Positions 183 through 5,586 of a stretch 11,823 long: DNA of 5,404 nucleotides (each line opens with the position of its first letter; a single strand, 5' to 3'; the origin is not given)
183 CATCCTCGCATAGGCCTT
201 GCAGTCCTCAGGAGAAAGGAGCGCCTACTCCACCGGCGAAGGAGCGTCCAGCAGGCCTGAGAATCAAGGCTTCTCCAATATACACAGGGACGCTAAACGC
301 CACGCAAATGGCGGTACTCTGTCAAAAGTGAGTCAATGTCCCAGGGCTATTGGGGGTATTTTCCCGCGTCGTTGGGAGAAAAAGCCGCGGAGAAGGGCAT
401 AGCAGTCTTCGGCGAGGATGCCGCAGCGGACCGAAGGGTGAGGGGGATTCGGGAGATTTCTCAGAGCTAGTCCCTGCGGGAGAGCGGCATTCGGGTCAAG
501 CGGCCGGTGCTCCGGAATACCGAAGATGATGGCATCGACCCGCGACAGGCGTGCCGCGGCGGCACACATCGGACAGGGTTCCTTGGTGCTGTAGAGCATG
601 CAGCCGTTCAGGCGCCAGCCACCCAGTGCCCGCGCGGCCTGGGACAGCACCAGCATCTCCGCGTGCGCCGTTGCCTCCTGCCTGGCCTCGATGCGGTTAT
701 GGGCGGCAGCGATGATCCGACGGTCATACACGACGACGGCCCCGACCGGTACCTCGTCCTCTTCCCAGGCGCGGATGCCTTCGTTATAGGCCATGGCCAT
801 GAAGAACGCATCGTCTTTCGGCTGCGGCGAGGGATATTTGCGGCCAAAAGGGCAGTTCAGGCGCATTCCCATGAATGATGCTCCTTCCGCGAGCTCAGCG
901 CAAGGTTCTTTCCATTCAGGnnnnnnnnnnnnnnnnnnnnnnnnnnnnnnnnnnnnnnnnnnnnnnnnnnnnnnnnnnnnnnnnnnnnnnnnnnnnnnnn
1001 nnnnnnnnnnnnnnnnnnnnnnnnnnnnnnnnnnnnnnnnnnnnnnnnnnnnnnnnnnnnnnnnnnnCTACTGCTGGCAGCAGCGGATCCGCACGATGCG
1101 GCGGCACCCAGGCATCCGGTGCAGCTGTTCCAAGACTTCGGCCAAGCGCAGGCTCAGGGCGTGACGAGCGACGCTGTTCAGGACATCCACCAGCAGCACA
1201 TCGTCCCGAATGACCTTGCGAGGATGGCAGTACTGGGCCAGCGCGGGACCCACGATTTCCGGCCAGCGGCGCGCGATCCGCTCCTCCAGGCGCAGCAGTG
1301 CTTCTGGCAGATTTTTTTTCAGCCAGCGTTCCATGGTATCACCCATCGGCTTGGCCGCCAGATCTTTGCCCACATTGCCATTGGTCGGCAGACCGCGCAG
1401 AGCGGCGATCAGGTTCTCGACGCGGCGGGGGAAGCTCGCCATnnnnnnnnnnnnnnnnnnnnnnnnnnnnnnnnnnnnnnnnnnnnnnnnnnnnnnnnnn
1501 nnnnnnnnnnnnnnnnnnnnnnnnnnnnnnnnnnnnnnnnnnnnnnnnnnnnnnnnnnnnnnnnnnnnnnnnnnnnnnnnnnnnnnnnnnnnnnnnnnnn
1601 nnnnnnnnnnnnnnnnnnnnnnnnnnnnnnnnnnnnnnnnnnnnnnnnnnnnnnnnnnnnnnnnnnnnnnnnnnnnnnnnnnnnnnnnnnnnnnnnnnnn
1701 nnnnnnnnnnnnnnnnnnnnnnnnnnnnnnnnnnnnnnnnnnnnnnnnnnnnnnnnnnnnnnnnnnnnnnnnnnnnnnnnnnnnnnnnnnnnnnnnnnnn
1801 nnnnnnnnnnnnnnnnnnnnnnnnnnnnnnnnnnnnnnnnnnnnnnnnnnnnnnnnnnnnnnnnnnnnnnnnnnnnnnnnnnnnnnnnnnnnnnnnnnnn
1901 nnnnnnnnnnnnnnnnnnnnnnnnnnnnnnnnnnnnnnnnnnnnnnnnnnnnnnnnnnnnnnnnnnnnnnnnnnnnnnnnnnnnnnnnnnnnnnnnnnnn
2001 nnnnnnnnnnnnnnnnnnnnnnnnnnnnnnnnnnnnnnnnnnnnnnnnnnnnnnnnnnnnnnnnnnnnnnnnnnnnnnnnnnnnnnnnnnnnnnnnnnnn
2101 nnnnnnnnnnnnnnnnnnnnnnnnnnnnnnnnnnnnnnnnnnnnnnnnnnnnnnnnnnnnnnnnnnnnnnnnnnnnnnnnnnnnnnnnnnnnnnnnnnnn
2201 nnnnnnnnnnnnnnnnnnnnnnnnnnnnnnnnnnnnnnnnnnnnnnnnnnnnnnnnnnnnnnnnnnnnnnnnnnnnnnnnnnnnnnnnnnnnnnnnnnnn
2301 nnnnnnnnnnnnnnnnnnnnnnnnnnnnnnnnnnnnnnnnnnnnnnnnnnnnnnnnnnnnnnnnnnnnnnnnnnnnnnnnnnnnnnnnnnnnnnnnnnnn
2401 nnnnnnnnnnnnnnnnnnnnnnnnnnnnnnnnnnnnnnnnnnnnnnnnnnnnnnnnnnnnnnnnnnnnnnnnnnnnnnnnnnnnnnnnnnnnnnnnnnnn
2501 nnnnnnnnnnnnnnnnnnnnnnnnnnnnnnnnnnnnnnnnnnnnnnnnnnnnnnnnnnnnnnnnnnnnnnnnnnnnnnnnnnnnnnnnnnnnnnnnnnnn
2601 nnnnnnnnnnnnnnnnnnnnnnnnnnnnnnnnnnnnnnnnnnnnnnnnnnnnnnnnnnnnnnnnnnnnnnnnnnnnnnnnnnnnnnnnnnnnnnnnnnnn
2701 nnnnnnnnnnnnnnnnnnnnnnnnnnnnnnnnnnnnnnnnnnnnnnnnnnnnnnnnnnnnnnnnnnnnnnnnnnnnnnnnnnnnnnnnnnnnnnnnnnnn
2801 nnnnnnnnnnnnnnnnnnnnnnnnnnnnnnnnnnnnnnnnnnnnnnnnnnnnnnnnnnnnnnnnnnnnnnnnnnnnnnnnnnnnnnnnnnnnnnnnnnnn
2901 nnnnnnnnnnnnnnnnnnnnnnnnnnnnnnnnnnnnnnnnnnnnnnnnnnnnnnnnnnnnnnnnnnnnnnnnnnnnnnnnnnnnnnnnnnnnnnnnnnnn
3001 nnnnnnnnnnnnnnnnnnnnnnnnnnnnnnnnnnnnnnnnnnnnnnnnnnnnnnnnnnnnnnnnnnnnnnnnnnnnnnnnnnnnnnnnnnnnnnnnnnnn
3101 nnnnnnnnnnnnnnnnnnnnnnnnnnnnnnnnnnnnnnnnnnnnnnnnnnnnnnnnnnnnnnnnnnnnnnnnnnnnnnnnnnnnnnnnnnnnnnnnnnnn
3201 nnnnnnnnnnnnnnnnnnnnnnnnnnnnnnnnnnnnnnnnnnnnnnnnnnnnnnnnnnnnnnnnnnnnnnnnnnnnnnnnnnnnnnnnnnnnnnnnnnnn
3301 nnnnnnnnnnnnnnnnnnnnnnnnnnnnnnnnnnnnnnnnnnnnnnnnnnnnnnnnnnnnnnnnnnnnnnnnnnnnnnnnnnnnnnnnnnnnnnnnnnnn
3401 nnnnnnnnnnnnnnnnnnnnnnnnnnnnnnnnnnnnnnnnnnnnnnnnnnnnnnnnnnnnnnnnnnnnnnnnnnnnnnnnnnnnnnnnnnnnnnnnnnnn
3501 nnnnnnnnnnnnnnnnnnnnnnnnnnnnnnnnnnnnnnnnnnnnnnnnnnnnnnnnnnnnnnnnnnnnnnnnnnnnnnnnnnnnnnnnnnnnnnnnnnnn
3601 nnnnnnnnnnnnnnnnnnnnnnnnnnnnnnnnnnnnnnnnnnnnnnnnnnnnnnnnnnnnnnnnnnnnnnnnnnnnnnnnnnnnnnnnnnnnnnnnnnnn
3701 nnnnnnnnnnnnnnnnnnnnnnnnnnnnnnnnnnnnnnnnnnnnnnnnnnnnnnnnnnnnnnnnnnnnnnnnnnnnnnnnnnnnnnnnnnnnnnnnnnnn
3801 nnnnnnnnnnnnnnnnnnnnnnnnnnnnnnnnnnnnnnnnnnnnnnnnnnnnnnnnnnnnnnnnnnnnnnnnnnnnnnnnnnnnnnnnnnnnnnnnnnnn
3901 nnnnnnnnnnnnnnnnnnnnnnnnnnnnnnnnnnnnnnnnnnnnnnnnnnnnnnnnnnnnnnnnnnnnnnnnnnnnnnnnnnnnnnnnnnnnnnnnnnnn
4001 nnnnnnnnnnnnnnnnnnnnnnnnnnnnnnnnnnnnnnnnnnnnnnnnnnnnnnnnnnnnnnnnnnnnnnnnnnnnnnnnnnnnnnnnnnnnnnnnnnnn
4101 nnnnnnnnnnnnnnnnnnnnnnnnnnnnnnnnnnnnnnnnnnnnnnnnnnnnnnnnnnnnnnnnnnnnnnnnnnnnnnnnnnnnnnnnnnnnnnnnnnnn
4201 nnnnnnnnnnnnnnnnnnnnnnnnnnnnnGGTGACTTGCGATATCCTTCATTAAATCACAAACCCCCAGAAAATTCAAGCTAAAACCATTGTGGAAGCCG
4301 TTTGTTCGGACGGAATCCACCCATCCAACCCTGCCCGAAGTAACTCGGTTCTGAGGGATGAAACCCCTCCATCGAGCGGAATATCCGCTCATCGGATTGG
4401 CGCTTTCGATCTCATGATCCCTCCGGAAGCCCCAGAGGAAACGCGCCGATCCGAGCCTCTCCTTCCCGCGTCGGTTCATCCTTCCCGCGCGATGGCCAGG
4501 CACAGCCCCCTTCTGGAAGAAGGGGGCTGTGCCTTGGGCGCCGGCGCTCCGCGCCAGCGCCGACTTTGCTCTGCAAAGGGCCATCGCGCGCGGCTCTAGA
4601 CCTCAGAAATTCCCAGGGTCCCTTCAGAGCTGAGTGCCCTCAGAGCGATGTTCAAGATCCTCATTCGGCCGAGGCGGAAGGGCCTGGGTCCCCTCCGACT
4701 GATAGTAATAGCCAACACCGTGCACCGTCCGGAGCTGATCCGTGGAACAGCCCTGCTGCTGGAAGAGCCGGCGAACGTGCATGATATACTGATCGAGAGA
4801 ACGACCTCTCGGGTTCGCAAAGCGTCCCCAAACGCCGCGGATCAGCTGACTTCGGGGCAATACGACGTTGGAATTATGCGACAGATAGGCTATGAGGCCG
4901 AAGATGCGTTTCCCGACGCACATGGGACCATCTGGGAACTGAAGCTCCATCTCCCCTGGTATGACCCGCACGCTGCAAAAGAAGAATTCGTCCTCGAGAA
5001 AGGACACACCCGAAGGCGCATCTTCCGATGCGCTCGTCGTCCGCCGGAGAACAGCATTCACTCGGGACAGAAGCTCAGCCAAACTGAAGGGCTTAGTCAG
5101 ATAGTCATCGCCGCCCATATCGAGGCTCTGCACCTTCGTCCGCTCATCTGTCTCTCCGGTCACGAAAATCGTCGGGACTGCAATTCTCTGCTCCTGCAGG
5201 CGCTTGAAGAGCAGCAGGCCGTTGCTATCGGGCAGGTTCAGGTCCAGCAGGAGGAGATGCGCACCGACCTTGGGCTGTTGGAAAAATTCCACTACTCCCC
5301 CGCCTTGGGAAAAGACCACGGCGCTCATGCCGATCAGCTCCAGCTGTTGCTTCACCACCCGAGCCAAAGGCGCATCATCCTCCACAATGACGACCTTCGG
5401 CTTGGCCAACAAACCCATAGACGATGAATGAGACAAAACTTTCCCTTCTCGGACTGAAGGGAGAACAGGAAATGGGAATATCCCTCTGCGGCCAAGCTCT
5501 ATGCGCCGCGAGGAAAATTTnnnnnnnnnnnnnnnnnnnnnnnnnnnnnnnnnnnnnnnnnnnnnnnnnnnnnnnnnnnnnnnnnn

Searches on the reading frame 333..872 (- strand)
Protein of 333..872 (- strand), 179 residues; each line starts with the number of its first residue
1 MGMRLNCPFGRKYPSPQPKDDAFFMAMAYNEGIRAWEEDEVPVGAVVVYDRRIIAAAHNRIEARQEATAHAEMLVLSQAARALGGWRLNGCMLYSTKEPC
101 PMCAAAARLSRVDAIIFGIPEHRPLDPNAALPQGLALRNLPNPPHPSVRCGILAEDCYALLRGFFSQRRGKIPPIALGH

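Call 11: search_protein_families(library=pfam, proteins=[window:333-872:-], max_evalue=0.01)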
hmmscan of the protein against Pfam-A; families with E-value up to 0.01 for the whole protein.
window:333-872:- (179 aa): 3 families
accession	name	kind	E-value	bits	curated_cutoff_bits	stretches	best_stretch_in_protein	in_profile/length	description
PF00383.29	dCMP_cyt_deam_1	-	3.6e-26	91.5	25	1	19-118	2-101/102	Cytidine and deoxycytidylate deaminase zinc-binding region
PF14437.12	MafB19-deam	-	4.4e-26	91.9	27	1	21-121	3-103/142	MafB19-like deaminase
PF14439.12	Bd3614-deam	-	5.3e-06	26.8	38.5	1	36-107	4-74/113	Bd3614-like deaminase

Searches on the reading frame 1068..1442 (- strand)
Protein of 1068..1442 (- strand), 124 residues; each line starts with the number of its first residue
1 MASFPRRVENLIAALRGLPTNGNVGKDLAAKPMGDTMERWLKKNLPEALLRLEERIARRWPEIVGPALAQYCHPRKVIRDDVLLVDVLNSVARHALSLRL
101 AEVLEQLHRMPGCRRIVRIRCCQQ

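Call 67: search_protein_families(library=pfam, proteins=[window:1068-1442:-], max_evalue=0.01)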
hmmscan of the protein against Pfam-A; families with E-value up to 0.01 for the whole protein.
window:1068-1442:- (124 aa): 1 family
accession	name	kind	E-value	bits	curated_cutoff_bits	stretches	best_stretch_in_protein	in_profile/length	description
PF05258.17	DciA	-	6.7e-14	52.3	24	1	33-120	2-88/89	Dna[CI] antecedent, DciA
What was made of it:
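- Closest known: Escherichia coli oriC. Different: The helicase loader is presumably DciA (call 67), not DnaC.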

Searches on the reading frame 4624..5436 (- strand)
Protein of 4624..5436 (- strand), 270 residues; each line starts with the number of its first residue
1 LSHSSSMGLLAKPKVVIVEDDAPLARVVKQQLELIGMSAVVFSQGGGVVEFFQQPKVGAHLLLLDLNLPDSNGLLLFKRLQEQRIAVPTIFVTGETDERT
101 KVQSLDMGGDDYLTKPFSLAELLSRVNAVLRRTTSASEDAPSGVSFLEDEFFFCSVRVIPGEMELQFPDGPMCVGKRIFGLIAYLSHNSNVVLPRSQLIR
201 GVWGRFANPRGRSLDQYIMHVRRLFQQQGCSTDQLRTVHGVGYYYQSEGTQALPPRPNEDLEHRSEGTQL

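Call 11: search_protein_families(library=pfam, proteins=[window:4624-5436:-], max_evalue=0.01)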
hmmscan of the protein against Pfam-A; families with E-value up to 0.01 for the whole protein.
window:4624-5436:- (270 aa): 2 families
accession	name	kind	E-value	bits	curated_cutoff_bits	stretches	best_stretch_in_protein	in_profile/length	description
PF00072.30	Response_reg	-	2.7e-22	79.5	30.2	1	15-126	1-110/111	Response regulator receiver domain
PF00486.34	Trans_reg_C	-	4.1e-13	49.6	26.2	1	176-244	8-76/77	Transcriptional regulatory protein, C terminal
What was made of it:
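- An OmpR-type regulator is encoded in the window at 4624-5436 (call 11).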
